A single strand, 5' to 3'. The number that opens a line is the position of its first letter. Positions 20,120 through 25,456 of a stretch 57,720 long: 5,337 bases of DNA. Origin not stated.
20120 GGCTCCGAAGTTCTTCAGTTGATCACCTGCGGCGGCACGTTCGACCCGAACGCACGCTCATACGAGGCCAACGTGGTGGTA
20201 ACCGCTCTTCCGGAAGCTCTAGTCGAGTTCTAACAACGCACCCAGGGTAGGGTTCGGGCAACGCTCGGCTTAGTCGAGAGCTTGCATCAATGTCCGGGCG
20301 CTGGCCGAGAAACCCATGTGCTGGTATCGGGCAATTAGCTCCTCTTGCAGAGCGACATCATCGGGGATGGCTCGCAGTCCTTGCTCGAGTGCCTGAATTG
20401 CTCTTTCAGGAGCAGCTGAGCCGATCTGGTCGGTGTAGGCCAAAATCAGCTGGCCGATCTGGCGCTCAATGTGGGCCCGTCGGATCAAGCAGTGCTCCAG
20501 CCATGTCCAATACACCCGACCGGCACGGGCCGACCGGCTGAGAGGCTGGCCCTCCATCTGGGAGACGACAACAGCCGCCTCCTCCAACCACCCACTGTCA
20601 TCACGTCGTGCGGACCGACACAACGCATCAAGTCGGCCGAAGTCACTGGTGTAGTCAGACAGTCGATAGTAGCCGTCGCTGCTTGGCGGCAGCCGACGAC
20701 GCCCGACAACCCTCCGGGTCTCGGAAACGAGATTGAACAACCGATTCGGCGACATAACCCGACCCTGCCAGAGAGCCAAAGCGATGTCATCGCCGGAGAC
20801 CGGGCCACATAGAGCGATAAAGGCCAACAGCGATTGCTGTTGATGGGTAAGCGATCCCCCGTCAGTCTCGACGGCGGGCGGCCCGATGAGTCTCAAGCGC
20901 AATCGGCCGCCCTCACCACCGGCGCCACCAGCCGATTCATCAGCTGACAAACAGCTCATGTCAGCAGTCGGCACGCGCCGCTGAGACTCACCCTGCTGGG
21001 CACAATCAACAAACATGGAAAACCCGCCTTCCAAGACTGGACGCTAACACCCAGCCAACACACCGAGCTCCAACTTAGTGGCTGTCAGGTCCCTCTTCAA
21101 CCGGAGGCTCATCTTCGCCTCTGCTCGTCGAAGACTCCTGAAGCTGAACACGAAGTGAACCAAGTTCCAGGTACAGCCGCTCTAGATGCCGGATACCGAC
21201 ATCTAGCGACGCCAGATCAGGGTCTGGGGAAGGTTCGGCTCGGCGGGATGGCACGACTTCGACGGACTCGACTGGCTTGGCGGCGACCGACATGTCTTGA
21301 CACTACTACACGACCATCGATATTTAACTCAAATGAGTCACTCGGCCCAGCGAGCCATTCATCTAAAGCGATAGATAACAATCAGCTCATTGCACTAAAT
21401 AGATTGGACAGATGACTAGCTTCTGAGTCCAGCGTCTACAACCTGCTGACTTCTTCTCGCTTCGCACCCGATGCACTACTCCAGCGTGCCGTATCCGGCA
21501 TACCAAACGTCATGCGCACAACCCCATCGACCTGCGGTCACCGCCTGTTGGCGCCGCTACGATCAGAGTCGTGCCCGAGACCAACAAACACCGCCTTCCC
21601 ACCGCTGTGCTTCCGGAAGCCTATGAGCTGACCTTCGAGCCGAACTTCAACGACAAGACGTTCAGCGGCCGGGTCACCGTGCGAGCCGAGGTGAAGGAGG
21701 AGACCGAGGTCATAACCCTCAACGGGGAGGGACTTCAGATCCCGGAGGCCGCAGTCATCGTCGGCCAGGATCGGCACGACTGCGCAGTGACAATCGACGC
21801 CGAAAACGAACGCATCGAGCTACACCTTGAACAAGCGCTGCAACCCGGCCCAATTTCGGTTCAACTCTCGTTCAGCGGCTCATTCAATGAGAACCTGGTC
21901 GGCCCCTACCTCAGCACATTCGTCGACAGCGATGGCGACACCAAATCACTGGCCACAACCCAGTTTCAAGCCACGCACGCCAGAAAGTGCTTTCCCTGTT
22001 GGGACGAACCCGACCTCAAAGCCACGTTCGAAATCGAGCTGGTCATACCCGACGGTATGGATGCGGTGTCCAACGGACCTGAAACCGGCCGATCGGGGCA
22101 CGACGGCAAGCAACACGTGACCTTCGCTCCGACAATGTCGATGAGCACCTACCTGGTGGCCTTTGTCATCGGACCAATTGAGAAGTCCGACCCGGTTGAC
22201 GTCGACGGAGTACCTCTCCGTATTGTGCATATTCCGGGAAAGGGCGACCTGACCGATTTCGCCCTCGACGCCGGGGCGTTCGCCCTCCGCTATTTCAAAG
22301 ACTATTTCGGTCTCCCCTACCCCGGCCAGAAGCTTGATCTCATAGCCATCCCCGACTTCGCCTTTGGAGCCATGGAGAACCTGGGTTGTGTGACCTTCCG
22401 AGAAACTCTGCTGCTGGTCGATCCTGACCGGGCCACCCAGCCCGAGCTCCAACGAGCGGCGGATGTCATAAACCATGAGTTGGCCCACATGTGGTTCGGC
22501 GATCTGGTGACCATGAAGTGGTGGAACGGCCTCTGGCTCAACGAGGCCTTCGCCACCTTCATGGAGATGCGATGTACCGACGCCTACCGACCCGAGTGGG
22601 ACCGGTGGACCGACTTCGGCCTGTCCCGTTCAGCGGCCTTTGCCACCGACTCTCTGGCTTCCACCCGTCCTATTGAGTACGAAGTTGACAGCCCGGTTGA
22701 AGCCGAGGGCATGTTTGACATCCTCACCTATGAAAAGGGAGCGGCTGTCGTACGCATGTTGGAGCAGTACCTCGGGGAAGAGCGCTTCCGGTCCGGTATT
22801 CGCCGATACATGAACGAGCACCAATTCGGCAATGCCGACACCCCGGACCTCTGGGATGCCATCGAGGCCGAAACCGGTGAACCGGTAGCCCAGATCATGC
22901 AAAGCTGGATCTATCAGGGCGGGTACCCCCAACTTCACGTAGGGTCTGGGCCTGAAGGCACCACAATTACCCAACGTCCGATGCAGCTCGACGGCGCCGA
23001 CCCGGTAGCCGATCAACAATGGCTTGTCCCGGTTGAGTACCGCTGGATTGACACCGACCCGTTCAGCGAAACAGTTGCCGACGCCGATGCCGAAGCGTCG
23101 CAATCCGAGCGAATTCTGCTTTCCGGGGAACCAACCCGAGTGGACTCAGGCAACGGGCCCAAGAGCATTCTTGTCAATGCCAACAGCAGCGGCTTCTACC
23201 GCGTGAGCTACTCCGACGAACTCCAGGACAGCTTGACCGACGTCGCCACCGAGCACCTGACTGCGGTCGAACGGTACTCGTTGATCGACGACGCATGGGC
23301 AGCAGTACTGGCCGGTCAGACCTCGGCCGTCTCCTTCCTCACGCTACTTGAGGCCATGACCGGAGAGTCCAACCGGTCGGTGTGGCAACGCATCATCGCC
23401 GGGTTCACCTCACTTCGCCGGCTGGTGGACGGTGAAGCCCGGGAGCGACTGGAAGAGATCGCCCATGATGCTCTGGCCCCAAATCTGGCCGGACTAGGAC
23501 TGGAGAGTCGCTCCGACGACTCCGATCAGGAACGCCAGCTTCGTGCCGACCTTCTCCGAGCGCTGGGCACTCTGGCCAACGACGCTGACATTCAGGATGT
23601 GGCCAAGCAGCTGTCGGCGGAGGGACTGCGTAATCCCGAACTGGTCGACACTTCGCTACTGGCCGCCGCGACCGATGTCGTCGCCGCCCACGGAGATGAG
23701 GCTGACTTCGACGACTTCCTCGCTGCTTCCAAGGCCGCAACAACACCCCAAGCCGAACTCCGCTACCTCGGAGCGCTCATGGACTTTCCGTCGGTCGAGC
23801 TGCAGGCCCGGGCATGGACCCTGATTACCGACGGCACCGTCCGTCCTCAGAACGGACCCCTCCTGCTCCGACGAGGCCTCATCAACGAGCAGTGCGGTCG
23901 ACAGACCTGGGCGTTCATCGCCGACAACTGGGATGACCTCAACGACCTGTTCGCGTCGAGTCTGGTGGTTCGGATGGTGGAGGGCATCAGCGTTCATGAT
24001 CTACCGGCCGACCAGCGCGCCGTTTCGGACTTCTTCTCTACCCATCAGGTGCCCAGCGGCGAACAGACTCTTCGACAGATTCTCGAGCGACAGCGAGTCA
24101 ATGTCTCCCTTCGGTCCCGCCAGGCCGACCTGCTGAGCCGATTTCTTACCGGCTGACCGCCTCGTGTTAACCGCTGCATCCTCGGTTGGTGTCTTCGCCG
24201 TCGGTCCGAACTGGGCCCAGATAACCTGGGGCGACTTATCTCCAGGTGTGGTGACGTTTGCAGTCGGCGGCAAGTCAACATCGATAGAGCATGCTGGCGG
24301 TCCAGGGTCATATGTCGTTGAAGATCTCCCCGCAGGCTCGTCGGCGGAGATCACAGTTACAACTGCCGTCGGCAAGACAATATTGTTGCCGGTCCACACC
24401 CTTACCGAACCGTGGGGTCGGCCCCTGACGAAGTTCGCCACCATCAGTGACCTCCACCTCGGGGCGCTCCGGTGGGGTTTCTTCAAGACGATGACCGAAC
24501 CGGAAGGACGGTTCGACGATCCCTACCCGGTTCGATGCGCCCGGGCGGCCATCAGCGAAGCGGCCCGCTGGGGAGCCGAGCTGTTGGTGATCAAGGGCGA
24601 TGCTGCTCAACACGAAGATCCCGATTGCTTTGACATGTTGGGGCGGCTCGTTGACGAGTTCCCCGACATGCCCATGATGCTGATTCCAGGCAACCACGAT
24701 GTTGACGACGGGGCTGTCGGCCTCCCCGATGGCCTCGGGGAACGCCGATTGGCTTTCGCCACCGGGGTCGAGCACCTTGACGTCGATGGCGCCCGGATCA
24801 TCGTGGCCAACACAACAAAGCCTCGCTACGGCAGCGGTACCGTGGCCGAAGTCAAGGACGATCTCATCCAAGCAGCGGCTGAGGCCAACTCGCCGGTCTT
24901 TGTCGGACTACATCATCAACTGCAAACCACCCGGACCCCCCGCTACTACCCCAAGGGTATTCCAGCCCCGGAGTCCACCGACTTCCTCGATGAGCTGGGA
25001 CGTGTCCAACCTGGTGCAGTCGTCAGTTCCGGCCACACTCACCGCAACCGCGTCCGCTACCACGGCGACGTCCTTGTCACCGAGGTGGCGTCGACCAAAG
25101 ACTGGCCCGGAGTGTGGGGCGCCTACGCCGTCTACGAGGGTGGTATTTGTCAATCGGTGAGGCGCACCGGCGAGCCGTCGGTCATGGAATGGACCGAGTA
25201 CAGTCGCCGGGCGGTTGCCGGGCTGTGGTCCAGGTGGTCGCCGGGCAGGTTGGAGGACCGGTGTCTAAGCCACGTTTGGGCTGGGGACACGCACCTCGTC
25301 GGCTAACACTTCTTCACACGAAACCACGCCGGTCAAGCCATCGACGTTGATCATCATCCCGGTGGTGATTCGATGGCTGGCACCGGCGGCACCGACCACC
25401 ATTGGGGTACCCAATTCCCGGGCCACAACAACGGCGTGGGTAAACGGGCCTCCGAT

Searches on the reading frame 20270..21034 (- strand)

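Call 3: search_protein_families(library=pfam, proteins=[window:20270-21034:-], max_evalue=1)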
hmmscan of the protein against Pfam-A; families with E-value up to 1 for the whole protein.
window:20270-21034:- (254 aa): 1 family
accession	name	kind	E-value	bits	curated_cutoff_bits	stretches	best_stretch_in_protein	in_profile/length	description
PF13428.12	TPR_14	-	0.26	12.6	23.5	1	209-234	17-42/44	Tetratricopeptide repeat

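Call 4: search_protein_families(library=ncbifam, proteins=[window:20270-21034:-], max_evalue=1)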
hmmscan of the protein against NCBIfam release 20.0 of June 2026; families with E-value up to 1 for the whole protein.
window:20270-21034:- (254 aa): 1 family
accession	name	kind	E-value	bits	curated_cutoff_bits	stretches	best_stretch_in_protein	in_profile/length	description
NF007302.0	PRK09782.1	equivalog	0.021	12.8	1223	1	206-248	659-701/990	phage receptor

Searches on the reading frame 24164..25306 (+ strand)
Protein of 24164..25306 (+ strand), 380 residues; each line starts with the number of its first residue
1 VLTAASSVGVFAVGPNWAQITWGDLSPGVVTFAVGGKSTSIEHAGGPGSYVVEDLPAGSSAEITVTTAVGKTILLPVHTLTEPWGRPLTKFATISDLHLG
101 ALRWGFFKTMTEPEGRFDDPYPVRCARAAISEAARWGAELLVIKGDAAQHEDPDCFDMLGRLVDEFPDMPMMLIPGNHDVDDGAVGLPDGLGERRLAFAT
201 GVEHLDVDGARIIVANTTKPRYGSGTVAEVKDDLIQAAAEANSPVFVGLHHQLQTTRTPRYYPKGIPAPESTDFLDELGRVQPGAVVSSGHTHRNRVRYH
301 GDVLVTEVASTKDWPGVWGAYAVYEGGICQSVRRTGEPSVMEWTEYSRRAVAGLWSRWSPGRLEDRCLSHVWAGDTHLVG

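Call 67: search_protein_families(library=pfam, proteins=[window:24164-25306:+], max_evalue=0.00001)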
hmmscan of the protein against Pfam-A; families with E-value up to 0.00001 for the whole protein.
window:24164-25306:+ (380 aa): 2 families
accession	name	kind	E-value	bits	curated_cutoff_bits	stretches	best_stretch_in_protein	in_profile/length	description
PF00149.33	Metallophos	-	4e-08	34.4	21.5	1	90-294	2-190/191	Calcineurin-like phosphoesterase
PF12850.12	Metallophos_2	-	3.4e-07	30.8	27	0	93-257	5-123/154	Calcineurin-like phosphoesterase superfamily domain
